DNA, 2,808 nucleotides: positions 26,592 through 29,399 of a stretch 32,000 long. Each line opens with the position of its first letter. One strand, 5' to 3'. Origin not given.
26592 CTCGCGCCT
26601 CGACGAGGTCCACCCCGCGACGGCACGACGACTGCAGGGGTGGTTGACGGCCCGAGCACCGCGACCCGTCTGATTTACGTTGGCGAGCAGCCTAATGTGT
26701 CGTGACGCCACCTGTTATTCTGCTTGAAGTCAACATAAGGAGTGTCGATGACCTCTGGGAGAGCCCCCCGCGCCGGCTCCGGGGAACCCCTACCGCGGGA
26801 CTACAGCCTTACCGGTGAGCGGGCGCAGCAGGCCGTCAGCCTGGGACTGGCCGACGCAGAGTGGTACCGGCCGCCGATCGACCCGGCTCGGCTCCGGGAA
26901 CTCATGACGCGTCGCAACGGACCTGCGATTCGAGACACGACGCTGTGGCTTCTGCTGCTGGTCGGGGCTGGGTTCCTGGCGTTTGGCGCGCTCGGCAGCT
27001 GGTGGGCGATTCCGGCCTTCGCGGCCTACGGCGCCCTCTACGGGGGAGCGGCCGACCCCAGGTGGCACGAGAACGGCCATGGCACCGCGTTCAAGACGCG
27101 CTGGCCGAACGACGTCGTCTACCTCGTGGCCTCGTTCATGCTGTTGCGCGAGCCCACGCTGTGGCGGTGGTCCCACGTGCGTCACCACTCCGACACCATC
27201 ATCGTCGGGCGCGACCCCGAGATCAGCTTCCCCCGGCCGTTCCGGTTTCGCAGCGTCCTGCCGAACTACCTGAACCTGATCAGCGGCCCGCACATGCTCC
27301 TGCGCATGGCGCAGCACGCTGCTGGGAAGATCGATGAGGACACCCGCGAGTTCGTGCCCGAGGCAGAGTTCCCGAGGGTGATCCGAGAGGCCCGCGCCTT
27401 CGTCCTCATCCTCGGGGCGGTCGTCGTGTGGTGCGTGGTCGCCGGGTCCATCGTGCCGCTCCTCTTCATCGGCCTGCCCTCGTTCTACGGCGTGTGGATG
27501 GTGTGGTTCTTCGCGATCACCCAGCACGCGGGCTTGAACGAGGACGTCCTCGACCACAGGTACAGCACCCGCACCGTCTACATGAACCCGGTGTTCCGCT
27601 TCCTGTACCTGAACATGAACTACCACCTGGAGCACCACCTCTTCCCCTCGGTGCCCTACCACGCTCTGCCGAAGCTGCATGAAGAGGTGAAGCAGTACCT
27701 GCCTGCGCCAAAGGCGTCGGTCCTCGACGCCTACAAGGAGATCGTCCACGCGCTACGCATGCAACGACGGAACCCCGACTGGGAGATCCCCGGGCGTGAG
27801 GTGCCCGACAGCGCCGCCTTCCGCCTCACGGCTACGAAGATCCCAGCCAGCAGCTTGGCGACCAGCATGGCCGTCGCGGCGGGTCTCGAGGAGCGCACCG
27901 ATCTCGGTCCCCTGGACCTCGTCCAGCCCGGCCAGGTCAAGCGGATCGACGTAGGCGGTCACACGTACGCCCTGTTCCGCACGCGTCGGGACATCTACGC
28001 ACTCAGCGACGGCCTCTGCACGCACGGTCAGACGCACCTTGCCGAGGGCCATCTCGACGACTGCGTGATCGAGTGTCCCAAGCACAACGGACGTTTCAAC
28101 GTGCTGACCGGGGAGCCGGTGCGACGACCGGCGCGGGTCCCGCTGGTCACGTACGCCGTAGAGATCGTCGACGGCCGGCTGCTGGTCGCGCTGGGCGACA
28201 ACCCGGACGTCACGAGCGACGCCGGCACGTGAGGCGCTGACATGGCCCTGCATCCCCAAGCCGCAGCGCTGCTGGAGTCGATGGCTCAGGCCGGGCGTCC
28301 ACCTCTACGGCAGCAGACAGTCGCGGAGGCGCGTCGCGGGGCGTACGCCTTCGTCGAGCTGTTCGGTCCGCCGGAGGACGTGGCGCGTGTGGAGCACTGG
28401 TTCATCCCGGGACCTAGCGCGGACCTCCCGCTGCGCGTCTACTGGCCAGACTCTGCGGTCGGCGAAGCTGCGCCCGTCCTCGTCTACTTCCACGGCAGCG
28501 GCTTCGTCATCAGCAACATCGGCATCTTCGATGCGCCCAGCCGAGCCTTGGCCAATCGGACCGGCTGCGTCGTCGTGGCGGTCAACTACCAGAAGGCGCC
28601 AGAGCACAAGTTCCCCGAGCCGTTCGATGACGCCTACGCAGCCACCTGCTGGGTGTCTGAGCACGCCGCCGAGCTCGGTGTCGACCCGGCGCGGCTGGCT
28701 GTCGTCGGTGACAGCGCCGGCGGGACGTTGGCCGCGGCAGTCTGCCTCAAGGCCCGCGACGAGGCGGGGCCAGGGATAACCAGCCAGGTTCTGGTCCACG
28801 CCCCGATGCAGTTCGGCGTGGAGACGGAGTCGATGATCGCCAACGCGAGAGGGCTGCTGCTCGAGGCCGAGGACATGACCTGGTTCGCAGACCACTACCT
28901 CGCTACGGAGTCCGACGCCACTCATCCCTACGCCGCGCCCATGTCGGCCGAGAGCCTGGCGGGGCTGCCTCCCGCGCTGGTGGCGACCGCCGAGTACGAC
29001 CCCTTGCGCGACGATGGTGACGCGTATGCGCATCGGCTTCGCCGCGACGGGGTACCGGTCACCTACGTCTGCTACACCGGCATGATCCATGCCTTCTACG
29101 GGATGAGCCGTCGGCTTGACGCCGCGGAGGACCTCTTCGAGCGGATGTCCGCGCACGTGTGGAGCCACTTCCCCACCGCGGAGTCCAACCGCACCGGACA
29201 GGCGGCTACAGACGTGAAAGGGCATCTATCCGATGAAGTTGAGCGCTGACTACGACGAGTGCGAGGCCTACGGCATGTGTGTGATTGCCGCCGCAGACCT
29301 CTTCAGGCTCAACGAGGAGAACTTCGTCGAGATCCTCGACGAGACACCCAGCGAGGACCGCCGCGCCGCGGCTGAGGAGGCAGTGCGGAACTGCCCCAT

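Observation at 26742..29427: Three-gene operon: desaturase-family di-iron oxygenase fused to a Rieske ferredoxin, an esterase and a small ferredoxin, with no reductase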

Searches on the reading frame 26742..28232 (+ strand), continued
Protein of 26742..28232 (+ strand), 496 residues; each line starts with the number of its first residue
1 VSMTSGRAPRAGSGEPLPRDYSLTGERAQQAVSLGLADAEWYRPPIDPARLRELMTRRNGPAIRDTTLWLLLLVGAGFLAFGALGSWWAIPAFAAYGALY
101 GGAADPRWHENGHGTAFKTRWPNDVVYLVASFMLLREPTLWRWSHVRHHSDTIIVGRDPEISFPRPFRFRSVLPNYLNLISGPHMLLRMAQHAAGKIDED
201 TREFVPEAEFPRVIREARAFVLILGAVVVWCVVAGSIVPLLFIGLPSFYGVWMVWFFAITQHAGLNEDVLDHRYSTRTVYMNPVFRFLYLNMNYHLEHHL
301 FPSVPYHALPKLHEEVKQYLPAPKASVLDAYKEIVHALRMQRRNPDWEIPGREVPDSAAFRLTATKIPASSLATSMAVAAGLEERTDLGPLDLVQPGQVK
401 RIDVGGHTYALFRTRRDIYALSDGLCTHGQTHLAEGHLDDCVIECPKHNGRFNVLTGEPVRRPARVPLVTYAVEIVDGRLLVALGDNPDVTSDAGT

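Call 63: find_encoding_contigs(protein=P0001, flank=10000, max_places=4)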
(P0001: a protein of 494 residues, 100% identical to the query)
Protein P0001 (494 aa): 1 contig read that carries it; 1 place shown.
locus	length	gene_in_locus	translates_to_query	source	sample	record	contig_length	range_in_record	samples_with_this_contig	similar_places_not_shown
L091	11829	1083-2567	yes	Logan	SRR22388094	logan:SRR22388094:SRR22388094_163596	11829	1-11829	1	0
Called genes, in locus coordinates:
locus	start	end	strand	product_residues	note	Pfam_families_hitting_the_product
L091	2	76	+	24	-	?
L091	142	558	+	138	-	PF07883:Cupin_2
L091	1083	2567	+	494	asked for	PF00487:FA_desaturase, PF00355:Rieske, PF13806:Rieske_2 (weak)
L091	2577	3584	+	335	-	PF00135:COesterase, PF20434:BD-FAE, PF07859:Abhydrolase_3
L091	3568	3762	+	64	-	PF13459:Fer4_15, PF13370:Fer4_13 (weak)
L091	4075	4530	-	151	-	-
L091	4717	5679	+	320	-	PF00135:COesterase (faint), PF20434:BD-FAE, PF07859:Abhydrolase_3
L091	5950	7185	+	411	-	PF13407:Peripla_BP_4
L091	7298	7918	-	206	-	PF01081:Aldolase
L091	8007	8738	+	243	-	PF00106:adh_short, PF01370:Epimerase, PF08659:KR, PF13561:adh_short_C2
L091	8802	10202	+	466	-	PF10797:YhfT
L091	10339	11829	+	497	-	?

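Call 64: get_annotated_region(hit=H9, flank=12000)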
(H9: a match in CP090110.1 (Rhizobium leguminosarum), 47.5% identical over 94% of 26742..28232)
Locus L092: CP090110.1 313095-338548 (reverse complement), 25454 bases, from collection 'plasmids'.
description: Rhizobium leguminosarum strain Ta1k plasmid pRL2, complete sequence
organism: Rhizobium leguminosarum (NCBI taxid 384)
taxonomy: Bacteria; Pseudomonadota; Alphaproteobacteria; Hyphomicrobiales; Rhizobiaceae; Rhizobium; Rhizobium leguminosarum
host: -; source: Trifolium ambiguum,Cell culture,Plant nodule; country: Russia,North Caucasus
typing (MOB-suite, as given by PLSDB): mobilizable; relaxase MOBQ
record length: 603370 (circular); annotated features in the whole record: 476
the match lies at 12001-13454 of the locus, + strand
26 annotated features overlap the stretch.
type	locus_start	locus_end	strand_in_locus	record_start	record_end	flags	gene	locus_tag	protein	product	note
CDS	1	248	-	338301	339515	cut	-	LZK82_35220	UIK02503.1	replication initiation protein RepC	-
CDS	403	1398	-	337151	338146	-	repB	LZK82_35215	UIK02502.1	plasmid partitioning protein RepB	-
CDS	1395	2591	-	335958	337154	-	repA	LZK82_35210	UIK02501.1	plasmid partitioning protein RepA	-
CDS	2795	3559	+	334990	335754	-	cobF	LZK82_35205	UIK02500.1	precorrin-6A synthase (deacetylating)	-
CDS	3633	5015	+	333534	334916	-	cobG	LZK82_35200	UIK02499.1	precorrin-3B synthase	-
CDS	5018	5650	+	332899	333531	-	-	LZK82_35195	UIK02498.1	precorrin-8X methylmutase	-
CDS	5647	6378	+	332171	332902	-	-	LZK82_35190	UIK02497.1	precorrin-2 C(20)-methyltransferase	-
CDS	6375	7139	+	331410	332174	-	-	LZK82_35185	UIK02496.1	precorrin-3B C(17)-methyltransferase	-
CDS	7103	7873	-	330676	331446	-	-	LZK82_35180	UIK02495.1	cobalt-precorrin-6A reductase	-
CDS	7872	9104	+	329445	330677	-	-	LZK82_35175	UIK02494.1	bifunctional cobalt-precorrin-7 (C(5))-methyltransferase/cobalt-precorrin-6B (C(15))-methyltransferase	-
CDS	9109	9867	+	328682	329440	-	cobM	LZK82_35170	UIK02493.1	precorrin-4 C(11)-methyltransferase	-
CDS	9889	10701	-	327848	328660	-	-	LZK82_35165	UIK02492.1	TIM barrel protein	-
CDS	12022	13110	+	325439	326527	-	-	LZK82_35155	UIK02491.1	fatty acid desaturase family protein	-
CDS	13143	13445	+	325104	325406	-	-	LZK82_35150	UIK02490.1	MocE family 2Fe-2S type ferredoxin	-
CDS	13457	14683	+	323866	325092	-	-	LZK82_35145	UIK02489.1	FAD-dependent oxidoreductase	-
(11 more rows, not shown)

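Call 69: search_protein_families(library=pfam, proteins=[L001:3368-4702:-, L001:2734-3315:+, L001:2175-2747:+, L001:1407-2150:+, L002:25-2394:+, L002:2732-3946:+, L002:3943-4500:-, L091:10339-11829:+, L091:8802-10202:+, L091:4075-4530:-], max_evalue=0.001)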
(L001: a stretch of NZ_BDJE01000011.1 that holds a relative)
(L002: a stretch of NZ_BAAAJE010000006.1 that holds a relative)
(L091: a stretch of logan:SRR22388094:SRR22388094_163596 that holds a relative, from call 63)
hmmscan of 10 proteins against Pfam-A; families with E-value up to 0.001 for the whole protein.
L001:3368-4702:- (444 aa): 0 families

L001:2734-3315:+ (193 aa): 0 families

L001:2175-2747:+ (190 aa): 4 families
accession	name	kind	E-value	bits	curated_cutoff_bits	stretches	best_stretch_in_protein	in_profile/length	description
PF08281.18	Sigma70_r4_2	-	5.6e-16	58.4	25.7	1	123-175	2-54/54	Sigma-70, region 4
PF04545.22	Sigma70_r4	-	3.1e-14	52.6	24.1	1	131-177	4-50/50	Sigma-70, region 4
PF04542.20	Sigma70_r2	-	1e-10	41.7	24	1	36-100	2-70/71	Sigma-70 region 2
PF07638.17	Sigma70_ECF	-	3.5e-07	30.7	21.1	1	109-169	113-173/185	ECF sigma factor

L001:1407-2150:+ (247 aa): 1 family
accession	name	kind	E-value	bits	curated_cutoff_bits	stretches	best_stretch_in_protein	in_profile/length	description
PF00359.27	PTS_EIIA_2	-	4e-23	82.4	27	1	114-239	15-140/144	Phosphoenolpyruvate-dependent sugar phosphotransferase system, EIIA 2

L002:25-2394:+ (789 aa): 14 families
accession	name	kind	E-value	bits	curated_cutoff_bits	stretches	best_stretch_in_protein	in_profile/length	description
PF17755.6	UvrA_DNA-bind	-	3.5e-18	66.4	23.2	1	150-253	2-108/110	UvrA DNA-binding domain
PF00005.33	ABC_tran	-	1.5e-17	64.9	25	1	477-697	1-137/137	ABC transporter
PF00684.25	DnaJ_CXXCXGXG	-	8.6e-08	32.8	32.7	0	575-606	17-51/65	DnaJ central domain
PF13555.12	AAA_29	-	2.2e-07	31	27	0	489-504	24-39/61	P-loop containing region of AAA domain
PF13191.12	AAA_16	-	3e-07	31.5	32.6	0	491-660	28-104/167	AAA ATPase domain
PF13304.12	AAA_21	-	8.5e-07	29.8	27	1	660-722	232-294/304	AAA domain, putative AbiEii toxin, Type IV TA system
PF20703.3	nSTAND1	-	1.5e-06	28.5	27.1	0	488-540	34-87/379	Novel STAND NTPase 1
PF15777.11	Anti-TRAP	-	7.8e-06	26.2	32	0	573-606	10-40/59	Tryptophan RNA-binding attenuator protein inhibitory protein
PF13671.12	AAA_33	-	2.2e-05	25.3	27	0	490-513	2-25/143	AAA domain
PF13401.12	AAA_22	-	0.00011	23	27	0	489-524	7-39/130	AAA domain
PF14258.12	DUF4350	-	0.00017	22.3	30.4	0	678-767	28-112/181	Domain of unknown function (DUF4350)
PF00931.28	NB-ARC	-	0.00034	20.4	23.5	0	490-524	21-55/248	NB-ARC domain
PF03193.22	RsgA_GTPase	-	0.00038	20.8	30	0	489-510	108-129/174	RsgA GTPase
PF02463.25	SMC_N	-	0.00084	19.3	40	0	489-717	26-189/220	RecF/RecN/SMC N terminal domain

L002:2732-3946:+ (404 aa): 2 families
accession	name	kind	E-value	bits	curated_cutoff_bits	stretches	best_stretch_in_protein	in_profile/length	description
PF06013.18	WXG100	-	7e-05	23.5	27.3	1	17-84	10-78/86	Proteins of 100 residues with WXG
PF21725.3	T7SS_signal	-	9.3e-05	22.9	27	1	9-153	69-196/241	Putative T7SS secretion signal domain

L002:3943-4500:- (185 aa): 0 families

L091:10339-11829:+ (497 aa): 10 families
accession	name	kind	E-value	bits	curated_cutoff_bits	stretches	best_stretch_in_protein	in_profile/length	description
PF00732.25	GMC_oxred_N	-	2e-16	60.9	23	1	199-311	108-217/218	GMC oxidoreductase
PF01266.30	DAO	-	1.1e-10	42.1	27.9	1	9-40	1-32/353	FAD dependent oxidoreductase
PF05199.19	GMC_oxred_C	-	3.4e-10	41.1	24.6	1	407-497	1-112/139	GMC oxidoreductase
PF00890.30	FAD_binding_2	-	5.7e-08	32.8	20.4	1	9-40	1-32/414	FAD binding domain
PF13450.12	NAD_binding_8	-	4.3e-07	30.5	21.9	1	12-40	1-29/68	NAD(P)-binding Rossmann-like domain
PF01494.25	FAD_binding_3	-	4.1e-05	23.4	22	1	8-42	2-36/349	FAD binding domain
PF03486.20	HI0933_like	-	0.00011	22.1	50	1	9-39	2-32/244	HI0933-like protein Rossmann domain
PF12831.13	FAD_oxidored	-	0.00015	21.6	27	1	9-41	1-33/416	FAD dependent oxidoreductase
PF07992.20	Pyr_redox_2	-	0.00038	20.4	26.1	0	9-52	2-40/291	Pyridine nucleotide-disulphide oxidoreductase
PF01593.30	Amino_oxidase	-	0.00052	19.9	19.8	0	224-275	205-254/443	Flavin containing amine oxidoreductase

L091:8802-10202:+ (466 aa): 1 family
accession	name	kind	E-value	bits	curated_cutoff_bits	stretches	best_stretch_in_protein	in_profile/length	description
PF10797.14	YhfT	-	2.1e-78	264.7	26.1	1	18-462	4-429/430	Protein of unknown function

L091:4075-4530:- (151 aa): 0 families

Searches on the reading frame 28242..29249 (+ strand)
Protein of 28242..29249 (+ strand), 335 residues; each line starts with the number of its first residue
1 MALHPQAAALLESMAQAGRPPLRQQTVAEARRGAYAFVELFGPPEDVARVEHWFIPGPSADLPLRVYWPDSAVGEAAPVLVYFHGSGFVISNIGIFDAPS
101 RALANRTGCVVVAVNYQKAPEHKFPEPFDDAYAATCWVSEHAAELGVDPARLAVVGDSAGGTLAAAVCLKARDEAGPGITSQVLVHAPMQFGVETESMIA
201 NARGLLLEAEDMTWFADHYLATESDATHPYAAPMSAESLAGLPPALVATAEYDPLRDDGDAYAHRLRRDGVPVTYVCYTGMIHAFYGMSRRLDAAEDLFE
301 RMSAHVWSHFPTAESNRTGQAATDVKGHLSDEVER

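Call 3: search_protein_families(library=pfam, proteins=[window:28242-29249:+], max_evalue=0.01)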
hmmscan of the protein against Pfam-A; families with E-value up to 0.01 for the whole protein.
window:28242-29249:+ (335 aa): 5 families
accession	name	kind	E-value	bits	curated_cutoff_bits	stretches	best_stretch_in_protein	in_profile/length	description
PF07859.19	Abhydrolase_3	-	6.2e-72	242.2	25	1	80-286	1-209/210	alpha/beta hydrolase fold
PF20434.5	BD-FAE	-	5.3e-17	62.5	26.8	1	65-173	2-112/215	BD-FAE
PF00135.34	COesterase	-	2.3e-12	47.1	27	1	62-170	86-203/515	Carboxylesterase family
PF00326.27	Peptidase_S9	-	4.1e-05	23.6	22.6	1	127-298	44-202/213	Prolyl oligopeptidase family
PF00756.26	Esterase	-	0.0055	16.9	22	0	61-174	7-139/251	Putative esterase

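Call 4: search_protein_families(library=ncbifam, proteins=[window:28242-29249:+], max_evalue=0.01)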
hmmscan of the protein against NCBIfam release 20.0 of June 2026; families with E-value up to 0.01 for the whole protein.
window:28242-29249:+ (335 aa): 11 families
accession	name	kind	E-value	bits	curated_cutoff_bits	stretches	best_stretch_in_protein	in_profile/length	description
NF058653.1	LipP1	equivalog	1.1e-110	369.3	350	1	5-305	1-299/300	LipP1 family hormone-sensitive lipase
NF033149.0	CHL_hydrolase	equivalog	2.8e-77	259.7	500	1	1-303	1-302/310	chloramphenicol hydrolase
NF007547.0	PRK10162.1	equivalog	6.5e-48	163.3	389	1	48-301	59-310/321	acetyl esterase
NF058649.1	GTSAG_HSLs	subfamily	2.1e-29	102.9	380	1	11-306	28-308/312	GTSAG motif subfamily hormone-sensitive lipase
NF058651.1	GESAG_HSLs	subfamily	1.1e-26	93.6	430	1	76-292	66-277/296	GESAG motif subfamily hormone-sensitive lipase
NF058650.1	GCSAG_HSLs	subfamily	7.3e-15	55.3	410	1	75-289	83-293/314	GCSAG motif subfamily hormone-sensitive lipase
NF052354.1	EstLipQMycob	equivalog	1.5e-13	50.2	700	1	69-285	157-376/418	esterase LipQ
NF052352.1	TriaclglyLipLipYMycb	equivalog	5.1e-09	35.8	450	1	137-286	246-378/397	triacylglycerol lipase LipY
NF050058.1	e_dPHAscl_type1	hypoth_equivalog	1.7e-06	27.8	150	1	61-169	7-123/276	extracellular catalytic domain type 1 short-chain-length polyhydroxyalkanoate depolymerase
NF042968.1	AcxylEst_AxeA1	equivalog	3.4e-06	25.6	700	1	64-179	38-149/459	acetylxylan esterase AxeA1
TIGR01840.1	esterase_phb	subfamily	0.0071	15.9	107.85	0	66-165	3-110/213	PHB depolymerase family esterase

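Call 34: search_solved_structures(query=window:28242-29249:+, max_evalue=1e-20)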
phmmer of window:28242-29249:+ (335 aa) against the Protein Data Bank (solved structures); distinct sequences matched with E-value up to 1e-20: 81 (the best 60 are shown).
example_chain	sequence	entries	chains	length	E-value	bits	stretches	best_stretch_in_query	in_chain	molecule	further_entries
4ypv_A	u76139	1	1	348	4.8e-77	262.4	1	1-299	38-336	Est8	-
6i8d_A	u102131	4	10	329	1.5e-63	218.1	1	10-311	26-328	EH1AB1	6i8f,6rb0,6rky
6aae_A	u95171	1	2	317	1.6e-63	218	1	1-302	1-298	Esterase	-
5jd4_A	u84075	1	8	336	5.1e-63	216.3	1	10-311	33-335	LAE6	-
6iey_B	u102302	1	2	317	5.2e-63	216.3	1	1-302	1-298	Esterase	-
2yh2_A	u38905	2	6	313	2.8e-62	213.9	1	8-306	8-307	ESTERASE | ALPHA/BETA HYDROLASE FOLD-3 DOMAIN PROTEIN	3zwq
1jji_A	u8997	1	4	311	1.5e-60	208.2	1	44-304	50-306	Carboxylesterase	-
3wj1_A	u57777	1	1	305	1.6e-56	194.9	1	3-298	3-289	Carboxylesterase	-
9ju4_A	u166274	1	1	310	2e-56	194.6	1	39-286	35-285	Alpha/beta hydrolase fold-3 domain protein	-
2c7b_A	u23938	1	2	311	3.4e-56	193.9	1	3-306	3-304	CARBOXYLESTERASE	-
1evq_A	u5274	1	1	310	3.7e-56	193.7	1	39-286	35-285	SERINE HYDROLASE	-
5lk6_A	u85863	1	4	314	4.1e-56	193.6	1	5-298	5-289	Alpha/beta hydrolase fold-3 domain protein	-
8yfz_A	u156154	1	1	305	2.1e-55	191.3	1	3-298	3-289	Carboxylesterase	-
2hm7_A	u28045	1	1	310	2.4e-55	191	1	39-286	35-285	Carboxylesterase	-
1qz3_A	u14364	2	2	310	2.7e-55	190.9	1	39-286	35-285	CARBOXYLESTERASE EST2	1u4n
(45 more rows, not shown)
